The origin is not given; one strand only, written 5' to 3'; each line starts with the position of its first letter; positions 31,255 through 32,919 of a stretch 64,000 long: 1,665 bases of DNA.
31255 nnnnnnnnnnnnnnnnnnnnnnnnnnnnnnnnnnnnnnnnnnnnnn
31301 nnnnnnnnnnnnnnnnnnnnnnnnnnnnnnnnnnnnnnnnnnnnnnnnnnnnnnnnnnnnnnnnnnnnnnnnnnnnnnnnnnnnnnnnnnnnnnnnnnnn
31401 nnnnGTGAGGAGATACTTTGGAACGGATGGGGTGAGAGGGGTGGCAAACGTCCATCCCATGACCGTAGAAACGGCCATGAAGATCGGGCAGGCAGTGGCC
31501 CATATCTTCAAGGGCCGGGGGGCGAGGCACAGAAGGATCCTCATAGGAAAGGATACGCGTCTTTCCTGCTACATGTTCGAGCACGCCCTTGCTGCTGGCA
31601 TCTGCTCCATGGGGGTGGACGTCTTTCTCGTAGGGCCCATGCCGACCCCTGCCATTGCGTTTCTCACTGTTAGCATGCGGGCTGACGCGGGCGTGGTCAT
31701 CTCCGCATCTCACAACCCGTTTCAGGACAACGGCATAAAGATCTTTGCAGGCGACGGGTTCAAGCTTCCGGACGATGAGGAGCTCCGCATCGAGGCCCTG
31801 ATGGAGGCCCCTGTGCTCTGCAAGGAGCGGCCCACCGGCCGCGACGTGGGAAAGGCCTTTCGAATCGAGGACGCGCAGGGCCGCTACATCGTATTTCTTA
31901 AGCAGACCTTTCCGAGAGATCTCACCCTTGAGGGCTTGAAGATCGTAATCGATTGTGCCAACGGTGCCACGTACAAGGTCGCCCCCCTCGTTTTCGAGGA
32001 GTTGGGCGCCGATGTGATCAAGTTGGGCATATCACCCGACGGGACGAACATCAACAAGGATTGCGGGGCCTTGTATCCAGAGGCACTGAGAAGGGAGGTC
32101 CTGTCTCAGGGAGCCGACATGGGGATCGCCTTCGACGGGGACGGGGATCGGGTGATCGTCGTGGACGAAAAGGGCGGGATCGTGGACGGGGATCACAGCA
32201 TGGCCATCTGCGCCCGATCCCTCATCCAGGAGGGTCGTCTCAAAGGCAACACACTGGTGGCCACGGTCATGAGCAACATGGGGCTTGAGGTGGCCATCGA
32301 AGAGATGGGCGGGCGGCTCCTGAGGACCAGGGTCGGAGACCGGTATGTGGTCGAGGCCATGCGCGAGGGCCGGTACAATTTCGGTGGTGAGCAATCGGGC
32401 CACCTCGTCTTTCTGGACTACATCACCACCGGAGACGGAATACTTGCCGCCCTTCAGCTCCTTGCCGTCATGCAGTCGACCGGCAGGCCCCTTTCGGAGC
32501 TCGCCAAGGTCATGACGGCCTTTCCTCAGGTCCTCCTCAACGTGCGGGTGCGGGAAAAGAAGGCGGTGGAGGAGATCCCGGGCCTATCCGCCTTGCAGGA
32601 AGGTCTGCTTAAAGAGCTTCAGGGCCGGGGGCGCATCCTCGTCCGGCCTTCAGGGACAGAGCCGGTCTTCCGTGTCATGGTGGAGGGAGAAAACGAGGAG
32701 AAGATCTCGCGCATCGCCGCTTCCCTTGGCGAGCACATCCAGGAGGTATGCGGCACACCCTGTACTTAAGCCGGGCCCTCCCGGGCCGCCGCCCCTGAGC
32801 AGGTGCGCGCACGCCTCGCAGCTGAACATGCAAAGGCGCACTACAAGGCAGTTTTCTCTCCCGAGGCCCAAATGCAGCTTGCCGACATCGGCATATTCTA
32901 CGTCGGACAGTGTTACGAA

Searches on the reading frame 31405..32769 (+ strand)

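Call 52: search_protein_families(library=pfam, proteins=[window:31405-32769:+])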
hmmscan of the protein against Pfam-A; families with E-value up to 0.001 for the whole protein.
window:31405-32769:+ (454 aa): 5 families
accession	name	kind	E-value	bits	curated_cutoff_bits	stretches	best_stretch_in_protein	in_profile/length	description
PF02878.22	PGM_PMM_I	-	7e-46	155.8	22.5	1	2-134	1-132/138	Phosphoglucomutase/phosphomannomutase, alpha/beta/alpha domain I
PF02880.22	PGM_PMM_III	-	2.2e-40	137.8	20.7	1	261-371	1-113/115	Phosphoglucomutase/phosphomannomutase, alpha/beta/alpha domain III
PF00408.26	PGM_PMM_IV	-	1.2e-18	67.4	23.1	1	377-440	1-64/68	Phosphoglucomutase/phosphomannomutase, C-terminal domain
PF02879.22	PGM_PMM_II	-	2.2e-17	63.9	29.3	1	161-257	3-103/103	Phosphoglucomutase/phosphomannomutase, alpha/beta/alpha domain II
PF21834.1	DUF6894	-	0.00027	21.5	24.1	0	110-162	9-63/69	Domain of unknown function (DUF6894)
